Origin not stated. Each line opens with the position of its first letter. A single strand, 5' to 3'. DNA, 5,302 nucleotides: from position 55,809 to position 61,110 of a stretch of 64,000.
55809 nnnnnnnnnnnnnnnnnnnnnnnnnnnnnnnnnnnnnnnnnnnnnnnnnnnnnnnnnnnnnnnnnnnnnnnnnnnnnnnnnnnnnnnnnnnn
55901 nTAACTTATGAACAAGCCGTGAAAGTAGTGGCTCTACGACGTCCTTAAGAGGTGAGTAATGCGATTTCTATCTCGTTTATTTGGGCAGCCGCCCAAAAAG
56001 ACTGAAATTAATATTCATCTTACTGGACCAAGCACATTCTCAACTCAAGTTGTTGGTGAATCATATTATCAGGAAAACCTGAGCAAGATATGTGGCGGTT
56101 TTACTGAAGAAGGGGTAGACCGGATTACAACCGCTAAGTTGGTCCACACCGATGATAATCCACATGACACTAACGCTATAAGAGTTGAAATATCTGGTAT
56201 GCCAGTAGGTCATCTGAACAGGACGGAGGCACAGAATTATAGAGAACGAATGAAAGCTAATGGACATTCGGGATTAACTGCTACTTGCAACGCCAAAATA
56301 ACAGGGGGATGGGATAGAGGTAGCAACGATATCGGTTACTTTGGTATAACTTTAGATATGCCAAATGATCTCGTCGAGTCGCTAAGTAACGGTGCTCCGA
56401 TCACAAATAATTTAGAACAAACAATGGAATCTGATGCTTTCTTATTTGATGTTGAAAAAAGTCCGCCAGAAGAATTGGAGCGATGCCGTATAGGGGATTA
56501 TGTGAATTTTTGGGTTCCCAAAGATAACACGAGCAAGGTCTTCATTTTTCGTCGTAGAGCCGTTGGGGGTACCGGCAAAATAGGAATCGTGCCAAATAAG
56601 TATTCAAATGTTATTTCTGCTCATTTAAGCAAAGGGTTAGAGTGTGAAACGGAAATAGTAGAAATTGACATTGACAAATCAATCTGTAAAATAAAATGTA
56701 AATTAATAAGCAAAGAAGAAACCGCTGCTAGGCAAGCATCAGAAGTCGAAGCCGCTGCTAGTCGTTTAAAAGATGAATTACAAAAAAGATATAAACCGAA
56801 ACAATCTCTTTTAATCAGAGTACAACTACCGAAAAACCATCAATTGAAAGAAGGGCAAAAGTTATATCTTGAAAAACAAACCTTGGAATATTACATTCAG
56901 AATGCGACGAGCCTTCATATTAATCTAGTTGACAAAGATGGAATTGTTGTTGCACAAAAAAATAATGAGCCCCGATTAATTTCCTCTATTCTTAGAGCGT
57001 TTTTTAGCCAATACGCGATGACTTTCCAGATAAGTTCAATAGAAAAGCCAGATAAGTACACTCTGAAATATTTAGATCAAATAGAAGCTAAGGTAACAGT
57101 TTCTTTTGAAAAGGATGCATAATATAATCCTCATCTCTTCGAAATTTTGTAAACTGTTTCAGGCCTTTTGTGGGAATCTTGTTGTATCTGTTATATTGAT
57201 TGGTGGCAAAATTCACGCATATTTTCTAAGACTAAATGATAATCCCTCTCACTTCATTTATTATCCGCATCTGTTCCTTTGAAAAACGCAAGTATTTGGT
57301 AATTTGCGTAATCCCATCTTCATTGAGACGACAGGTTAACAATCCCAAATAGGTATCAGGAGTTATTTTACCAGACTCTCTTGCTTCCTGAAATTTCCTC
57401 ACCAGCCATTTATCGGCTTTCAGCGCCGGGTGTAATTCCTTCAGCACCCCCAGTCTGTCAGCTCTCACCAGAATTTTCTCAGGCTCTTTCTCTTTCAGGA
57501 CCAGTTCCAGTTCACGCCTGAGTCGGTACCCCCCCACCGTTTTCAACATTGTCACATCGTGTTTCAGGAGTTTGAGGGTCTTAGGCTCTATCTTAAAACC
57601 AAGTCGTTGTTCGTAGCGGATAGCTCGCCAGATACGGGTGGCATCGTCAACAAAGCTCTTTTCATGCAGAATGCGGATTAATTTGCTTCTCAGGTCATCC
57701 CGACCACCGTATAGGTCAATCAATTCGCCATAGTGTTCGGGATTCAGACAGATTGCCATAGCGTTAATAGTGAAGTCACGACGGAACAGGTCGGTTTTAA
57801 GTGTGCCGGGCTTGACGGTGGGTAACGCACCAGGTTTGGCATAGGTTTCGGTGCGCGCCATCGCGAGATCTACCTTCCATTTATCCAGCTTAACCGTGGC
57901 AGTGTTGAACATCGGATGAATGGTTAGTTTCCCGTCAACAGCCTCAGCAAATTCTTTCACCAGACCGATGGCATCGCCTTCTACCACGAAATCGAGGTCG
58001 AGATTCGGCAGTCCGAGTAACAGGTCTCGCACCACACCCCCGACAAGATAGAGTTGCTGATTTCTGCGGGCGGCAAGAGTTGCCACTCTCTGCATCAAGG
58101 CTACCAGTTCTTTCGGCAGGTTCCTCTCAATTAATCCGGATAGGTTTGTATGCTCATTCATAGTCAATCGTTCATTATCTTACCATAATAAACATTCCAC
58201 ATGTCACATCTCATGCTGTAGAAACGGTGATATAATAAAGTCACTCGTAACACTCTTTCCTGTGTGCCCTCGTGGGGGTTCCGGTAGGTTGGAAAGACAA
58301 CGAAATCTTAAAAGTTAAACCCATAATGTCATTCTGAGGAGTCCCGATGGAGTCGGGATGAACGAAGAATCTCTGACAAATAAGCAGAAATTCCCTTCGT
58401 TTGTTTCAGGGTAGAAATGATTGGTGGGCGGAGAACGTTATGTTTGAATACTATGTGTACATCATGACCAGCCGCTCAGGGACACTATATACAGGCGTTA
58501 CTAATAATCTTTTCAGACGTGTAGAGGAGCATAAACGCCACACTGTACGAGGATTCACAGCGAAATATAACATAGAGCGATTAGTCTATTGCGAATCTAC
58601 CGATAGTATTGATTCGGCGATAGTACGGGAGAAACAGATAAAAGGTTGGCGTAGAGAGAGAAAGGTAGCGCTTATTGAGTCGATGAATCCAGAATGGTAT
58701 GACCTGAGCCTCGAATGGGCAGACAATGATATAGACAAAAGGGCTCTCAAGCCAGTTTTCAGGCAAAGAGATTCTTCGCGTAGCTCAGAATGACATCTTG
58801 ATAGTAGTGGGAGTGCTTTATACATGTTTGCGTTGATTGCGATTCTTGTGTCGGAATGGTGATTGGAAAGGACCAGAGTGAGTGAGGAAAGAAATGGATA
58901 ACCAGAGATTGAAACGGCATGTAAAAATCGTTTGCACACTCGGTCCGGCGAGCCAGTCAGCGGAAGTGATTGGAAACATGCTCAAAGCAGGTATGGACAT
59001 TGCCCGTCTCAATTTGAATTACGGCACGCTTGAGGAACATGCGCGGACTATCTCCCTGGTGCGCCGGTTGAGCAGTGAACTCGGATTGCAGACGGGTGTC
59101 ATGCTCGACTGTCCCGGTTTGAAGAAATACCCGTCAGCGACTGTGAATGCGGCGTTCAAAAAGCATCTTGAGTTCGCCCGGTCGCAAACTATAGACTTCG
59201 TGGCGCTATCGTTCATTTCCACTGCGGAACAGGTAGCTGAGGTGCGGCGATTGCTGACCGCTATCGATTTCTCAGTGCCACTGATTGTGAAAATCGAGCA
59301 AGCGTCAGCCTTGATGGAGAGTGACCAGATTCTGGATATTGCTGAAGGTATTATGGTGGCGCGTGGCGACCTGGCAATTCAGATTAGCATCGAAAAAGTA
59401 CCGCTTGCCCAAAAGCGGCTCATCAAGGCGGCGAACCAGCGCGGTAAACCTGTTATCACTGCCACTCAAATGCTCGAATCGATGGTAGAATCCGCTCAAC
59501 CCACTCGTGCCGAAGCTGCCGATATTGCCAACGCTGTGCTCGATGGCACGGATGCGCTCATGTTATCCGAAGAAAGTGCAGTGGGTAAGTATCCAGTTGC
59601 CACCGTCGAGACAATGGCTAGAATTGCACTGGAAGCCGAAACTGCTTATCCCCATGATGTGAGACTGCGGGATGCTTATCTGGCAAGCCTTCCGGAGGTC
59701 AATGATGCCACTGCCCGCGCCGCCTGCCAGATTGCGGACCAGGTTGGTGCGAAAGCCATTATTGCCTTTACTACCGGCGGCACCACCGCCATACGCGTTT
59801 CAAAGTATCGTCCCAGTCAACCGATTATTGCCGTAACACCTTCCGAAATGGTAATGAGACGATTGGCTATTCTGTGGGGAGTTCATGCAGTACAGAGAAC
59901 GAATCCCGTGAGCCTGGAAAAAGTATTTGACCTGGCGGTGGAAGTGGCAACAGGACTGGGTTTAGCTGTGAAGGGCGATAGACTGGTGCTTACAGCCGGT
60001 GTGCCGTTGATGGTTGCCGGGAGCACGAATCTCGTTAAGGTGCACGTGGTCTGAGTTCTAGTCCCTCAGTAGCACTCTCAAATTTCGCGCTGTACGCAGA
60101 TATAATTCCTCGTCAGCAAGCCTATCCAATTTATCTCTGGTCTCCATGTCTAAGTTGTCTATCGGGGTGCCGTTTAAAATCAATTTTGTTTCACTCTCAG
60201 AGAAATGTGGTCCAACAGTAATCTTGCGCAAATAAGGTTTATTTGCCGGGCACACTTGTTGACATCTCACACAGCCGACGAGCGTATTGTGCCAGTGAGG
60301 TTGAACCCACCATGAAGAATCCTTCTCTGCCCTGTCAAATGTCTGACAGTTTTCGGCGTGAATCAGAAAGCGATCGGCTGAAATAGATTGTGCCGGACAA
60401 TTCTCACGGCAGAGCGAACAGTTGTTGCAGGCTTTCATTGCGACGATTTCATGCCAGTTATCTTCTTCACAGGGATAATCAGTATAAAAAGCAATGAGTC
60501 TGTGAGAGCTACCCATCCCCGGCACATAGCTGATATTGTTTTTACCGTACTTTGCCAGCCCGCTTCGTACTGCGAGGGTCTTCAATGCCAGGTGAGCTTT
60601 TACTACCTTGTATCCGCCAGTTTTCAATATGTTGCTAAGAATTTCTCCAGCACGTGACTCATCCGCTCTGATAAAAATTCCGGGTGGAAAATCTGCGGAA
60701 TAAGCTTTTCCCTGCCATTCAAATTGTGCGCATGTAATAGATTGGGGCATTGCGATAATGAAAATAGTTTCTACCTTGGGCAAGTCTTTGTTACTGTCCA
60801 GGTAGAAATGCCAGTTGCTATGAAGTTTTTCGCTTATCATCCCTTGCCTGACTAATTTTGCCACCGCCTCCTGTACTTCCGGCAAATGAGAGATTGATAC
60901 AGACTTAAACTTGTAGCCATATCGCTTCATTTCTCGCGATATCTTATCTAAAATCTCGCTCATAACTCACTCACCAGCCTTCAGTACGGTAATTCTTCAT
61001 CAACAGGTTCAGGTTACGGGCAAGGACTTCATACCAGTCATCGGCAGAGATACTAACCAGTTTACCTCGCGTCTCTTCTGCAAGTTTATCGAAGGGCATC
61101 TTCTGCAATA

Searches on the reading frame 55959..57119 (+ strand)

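Call 74: search_protein_families(library=pfam, proteins=[window:55959-57119:+], max_evalue=0.001)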
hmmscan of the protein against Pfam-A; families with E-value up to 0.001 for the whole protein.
window:55959-57119:+ (387 aa): 1 family
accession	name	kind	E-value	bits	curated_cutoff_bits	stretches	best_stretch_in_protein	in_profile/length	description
PF08797.16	HIRAN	-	5.7e-09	36.1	24.7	1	26-102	3-70/96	HIRAN domain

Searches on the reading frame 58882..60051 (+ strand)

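Call 74: search_protein_families(library=pfam, proteins=[window:58882-60051:+], max_evalue=0.001)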
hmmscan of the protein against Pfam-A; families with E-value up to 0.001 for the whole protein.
window:58882-60051:+ (390 aa): 2 families
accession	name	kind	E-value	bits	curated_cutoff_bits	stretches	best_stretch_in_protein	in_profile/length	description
PF00224.27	PK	-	9.9e-73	245.5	30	2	93-242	179-328/328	Pyruvate kinase, barrel domain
PF02887.21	PK_C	-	3.5e-36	124.2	28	1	275-388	1-114/114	Pyruvate kinase, alpha/beta domain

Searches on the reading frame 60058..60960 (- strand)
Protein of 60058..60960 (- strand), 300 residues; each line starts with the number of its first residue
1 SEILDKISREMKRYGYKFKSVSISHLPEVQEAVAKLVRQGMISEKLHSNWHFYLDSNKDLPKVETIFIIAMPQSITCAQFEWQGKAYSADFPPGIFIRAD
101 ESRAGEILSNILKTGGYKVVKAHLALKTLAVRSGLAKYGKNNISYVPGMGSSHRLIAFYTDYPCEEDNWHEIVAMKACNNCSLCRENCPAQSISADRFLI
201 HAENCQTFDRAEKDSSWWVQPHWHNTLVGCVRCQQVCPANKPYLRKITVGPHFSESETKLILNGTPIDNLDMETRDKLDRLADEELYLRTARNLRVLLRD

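Call 74: search_protein_families(library=pfam, proteins=[window:60058-60960:-], max_evalue=0.001)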
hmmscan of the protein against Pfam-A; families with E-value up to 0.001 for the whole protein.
window:60058-60960:- (300 aa): 4 families
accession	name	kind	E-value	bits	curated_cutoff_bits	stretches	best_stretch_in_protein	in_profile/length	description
PF13484.11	Fer4_16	-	2.5e-08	35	30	1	178-240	2-66/66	4Fe-4S double cluster binding domain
PF13237.11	Fer4_10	-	3.4e-05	24.1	25.5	0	176-207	7-44/53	4Fe-4S dicluster domain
PF13183.11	Fer4_8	-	6.1e-05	23.9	27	1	175-240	2-67/68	4Fe-4S dicluster domain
PF14697.11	Fer4_21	-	0.00033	21.2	35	0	168-193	32-57/59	4Fe-4S dicluster domain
